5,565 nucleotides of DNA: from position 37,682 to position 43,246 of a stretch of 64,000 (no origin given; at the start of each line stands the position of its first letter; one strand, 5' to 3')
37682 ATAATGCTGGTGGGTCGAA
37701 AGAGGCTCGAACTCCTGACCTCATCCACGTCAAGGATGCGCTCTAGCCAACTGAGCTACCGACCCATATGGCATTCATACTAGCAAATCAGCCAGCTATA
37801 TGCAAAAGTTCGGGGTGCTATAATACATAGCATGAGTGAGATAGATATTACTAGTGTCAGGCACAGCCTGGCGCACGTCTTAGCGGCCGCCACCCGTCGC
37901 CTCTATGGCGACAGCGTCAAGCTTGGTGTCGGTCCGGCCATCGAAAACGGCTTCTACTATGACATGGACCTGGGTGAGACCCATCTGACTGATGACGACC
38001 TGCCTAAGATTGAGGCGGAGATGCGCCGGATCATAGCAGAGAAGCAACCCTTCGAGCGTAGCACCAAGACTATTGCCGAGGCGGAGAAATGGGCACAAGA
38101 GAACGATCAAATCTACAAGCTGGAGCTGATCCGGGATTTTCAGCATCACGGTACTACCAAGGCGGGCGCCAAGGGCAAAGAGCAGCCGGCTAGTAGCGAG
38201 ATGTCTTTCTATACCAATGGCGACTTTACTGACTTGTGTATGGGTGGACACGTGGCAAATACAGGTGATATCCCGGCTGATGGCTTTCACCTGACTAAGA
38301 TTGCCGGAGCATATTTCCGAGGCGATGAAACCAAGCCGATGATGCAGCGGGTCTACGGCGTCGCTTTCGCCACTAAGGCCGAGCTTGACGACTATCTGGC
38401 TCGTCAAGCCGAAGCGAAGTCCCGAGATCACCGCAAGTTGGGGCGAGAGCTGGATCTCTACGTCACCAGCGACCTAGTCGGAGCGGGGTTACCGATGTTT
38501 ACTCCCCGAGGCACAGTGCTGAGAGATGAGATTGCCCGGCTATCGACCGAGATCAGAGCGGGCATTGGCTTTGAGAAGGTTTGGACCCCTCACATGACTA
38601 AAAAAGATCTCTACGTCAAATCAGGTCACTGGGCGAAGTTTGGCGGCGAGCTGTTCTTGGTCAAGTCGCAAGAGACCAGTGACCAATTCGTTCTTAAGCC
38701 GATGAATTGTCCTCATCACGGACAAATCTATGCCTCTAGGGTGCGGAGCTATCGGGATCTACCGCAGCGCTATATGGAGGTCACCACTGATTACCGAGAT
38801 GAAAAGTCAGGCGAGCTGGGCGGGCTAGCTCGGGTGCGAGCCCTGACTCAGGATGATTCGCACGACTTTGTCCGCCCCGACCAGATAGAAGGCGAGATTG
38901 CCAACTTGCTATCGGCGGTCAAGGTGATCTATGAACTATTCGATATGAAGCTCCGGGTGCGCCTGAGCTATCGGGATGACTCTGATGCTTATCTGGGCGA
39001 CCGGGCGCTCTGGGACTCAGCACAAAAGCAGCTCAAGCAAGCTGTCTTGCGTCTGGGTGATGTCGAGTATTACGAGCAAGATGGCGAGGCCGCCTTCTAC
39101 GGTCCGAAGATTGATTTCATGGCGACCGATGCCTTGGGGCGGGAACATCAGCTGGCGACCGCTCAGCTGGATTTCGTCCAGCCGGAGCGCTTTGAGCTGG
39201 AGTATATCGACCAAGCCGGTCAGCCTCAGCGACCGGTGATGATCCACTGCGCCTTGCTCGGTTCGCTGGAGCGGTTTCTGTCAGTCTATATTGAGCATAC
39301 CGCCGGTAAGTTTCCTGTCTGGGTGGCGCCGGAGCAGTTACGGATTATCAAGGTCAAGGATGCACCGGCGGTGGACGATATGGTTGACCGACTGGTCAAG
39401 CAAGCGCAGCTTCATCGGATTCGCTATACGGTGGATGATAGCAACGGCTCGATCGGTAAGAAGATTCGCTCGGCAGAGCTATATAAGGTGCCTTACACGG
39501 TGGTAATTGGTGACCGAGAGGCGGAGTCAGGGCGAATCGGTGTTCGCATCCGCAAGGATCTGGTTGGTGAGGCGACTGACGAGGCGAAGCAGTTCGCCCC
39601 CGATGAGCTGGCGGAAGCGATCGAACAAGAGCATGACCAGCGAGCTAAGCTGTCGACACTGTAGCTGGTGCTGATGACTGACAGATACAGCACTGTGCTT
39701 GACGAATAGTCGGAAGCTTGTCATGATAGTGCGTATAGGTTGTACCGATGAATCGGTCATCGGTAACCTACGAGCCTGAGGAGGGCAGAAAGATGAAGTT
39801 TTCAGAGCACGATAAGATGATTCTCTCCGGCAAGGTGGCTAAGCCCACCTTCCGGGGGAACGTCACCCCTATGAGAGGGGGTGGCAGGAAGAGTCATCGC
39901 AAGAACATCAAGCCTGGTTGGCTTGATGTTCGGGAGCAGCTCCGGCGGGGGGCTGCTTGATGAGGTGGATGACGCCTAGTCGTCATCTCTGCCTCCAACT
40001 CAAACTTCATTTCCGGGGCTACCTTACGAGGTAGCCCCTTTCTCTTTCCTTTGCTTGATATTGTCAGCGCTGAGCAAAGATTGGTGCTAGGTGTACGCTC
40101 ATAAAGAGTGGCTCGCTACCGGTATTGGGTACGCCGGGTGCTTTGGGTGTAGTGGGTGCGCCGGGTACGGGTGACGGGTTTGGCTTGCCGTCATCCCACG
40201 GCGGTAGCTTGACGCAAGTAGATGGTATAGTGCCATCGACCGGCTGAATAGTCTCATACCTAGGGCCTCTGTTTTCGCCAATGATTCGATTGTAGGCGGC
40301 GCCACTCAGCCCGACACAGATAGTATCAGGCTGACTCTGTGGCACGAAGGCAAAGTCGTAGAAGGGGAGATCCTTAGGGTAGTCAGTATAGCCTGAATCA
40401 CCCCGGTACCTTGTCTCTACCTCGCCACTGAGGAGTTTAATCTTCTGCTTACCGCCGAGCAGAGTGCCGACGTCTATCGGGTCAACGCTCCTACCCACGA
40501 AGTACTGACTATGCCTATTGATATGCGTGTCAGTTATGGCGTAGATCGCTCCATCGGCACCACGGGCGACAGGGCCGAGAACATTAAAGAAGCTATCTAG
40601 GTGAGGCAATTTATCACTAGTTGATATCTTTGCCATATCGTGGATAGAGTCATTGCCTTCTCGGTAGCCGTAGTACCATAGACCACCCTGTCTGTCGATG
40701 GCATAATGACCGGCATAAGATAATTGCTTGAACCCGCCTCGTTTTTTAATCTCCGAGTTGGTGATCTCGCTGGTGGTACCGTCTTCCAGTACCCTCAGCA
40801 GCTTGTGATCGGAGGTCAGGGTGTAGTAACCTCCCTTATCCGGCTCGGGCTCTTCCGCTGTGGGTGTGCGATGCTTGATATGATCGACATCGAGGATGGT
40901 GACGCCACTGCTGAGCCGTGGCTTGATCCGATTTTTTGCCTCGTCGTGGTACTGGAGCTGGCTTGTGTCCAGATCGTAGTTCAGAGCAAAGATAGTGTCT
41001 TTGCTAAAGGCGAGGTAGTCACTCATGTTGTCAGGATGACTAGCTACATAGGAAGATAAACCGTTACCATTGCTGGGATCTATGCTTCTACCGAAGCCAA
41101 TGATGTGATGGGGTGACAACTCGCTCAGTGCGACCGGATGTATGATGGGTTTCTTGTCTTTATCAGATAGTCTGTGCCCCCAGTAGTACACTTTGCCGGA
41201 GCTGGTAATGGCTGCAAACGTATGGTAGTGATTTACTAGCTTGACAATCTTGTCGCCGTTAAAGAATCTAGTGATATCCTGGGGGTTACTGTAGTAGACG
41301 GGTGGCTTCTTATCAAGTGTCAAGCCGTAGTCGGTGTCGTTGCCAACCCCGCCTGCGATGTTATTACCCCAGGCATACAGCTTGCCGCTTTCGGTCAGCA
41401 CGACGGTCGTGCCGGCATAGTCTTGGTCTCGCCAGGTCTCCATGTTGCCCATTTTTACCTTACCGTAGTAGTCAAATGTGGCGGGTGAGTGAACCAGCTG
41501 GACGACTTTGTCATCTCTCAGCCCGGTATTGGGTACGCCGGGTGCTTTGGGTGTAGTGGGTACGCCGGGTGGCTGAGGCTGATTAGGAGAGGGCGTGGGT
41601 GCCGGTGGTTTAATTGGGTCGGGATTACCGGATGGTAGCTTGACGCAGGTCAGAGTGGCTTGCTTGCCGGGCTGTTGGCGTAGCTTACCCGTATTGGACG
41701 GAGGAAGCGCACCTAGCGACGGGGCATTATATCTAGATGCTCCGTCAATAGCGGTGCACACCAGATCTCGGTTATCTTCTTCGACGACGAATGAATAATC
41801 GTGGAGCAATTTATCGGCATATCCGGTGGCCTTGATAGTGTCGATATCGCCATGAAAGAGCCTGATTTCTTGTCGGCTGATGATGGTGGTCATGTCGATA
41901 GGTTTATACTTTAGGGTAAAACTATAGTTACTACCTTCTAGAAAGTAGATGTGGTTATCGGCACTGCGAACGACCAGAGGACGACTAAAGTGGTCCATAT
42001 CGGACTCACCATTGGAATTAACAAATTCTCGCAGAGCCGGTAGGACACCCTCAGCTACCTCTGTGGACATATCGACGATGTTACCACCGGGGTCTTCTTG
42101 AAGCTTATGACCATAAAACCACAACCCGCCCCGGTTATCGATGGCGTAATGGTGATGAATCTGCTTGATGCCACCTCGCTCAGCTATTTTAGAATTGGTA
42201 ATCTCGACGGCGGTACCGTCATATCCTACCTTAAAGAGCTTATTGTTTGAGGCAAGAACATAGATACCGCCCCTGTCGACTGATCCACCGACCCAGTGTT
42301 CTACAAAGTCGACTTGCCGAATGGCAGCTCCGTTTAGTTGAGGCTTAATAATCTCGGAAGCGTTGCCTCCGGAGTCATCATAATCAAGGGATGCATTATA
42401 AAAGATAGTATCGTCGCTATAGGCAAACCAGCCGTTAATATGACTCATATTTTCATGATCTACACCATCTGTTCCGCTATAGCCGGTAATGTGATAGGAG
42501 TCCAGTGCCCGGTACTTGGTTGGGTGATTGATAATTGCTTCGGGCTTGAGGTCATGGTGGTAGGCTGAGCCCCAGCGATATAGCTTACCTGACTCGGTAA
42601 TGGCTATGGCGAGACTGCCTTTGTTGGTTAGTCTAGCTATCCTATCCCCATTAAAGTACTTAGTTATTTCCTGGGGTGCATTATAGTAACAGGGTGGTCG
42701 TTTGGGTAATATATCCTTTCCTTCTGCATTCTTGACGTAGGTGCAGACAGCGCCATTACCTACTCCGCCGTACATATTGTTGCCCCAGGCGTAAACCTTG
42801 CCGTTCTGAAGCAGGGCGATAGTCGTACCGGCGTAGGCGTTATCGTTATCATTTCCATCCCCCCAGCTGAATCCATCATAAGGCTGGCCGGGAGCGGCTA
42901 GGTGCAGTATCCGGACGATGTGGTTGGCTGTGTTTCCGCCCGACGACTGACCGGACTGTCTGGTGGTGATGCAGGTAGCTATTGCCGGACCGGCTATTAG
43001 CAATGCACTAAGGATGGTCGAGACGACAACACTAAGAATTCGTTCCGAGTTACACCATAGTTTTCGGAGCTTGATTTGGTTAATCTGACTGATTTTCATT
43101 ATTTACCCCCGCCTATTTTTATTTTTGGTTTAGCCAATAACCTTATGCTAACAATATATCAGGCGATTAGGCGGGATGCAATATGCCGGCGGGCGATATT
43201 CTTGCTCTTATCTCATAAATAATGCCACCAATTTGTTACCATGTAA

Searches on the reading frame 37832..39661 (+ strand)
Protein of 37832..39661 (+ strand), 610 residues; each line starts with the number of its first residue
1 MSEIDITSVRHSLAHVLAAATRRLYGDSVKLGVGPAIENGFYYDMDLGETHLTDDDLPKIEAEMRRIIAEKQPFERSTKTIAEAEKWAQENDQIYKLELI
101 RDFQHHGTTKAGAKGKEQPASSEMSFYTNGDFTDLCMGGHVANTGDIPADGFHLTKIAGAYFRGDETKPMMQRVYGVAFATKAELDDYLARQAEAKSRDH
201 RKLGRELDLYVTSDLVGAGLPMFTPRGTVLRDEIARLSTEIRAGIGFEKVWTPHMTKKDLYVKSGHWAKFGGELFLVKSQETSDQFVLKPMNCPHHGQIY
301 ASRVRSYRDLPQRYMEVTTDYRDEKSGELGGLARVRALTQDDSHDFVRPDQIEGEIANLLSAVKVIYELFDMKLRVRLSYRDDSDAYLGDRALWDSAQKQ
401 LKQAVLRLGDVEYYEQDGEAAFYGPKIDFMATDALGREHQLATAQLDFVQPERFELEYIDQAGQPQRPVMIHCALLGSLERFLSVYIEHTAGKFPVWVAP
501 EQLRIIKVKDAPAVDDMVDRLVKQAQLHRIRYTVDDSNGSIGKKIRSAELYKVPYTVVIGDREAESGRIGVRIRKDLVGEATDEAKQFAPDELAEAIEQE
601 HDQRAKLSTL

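Call 74: search_protein_families(library=pfam, proteins=[window:37832-39661:+], max_evalue=0.0001)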
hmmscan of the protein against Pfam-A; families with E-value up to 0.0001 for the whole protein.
window:37832-39661:+ (610 aa): 3 families
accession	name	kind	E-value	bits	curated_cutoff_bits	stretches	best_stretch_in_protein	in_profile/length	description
PF00587.30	tRNA-synt_2b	-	2.7e-41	142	29.3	1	276-489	2-178/179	tRNA synthetase class II core domain (G, H, P, S and T)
PF03129.25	HGTP_anticodon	-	2.9e-15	56.6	21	1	503-599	2-93/94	Anticodon binding domain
PF07973.19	tRNA_SAD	-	6e-10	39.4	24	1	125-175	2-44/44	Threonyl and Alanyl tRNA synthetase second additional domain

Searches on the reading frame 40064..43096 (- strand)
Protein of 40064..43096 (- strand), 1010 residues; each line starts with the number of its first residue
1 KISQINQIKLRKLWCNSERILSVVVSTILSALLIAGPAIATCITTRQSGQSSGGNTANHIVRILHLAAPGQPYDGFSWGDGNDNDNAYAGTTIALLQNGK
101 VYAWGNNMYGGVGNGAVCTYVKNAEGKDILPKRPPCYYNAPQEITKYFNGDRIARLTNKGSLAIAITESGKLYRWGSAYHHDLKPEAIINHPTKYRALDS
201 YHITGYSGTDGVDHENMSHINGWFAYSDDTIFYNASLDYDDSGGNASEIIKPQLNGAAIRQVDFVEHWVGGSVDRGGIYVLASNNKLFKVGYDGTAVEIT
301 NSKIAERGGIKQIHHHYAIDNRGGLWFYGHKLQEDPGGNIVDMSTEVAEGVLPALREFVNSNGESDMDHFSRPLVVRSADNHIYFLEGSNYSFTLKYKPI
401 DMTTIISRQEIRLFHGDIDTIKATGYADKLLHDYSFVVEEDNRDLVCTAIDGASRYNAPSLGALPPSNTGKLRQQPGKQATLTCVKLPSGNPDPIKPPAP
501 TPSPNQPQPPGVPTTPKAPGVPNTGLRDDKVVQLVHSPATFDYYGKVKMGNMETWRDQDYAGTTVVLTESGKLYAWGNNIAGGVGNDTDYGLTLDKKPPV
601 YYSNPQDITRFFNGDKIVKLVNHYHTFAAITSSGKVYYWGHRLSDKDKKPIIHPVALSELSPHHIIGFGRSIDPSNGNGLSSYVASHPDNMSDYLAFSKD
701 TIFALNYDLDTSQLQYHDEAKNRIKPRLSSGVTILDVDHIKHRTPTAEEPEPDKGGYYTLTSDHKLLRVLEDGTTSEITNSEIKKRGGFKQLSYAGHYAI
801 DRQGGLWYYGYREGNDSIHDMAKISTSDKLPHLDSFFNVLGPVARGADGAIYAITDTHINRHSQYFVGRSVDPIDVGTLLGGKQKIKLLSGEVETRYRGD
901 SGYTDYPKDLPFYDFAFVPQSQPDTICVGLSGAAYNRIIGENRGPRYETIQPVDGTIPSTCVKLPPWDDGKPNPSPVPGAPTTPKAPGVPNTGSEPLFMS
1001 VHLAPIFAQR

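Call 56: search_protein_families(library=pfam, proteins=[window:40064-43096:-], max_evalue=0.001)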
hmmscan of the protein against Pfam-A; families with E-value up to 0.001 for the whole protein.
window:40064-43096:- (1010 aa): 3 families
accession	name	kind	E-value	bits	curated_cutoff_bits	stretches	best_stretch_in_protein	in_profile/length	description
PF25390.1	WD40_RLD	-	2e-21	77.2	150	2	563-644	42-115/363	RCC1-like domain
PF13540.12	RCC1_2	-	6.3e-12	45.4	22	2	89-110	8-29/30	Regulator of chromosome condensation (RCC1) repeat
PF00415.24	RCC1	-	1.9e-08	35.2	21.7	0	98-119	1-22/50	Regulator of chromosome condensation (RCC1) repeat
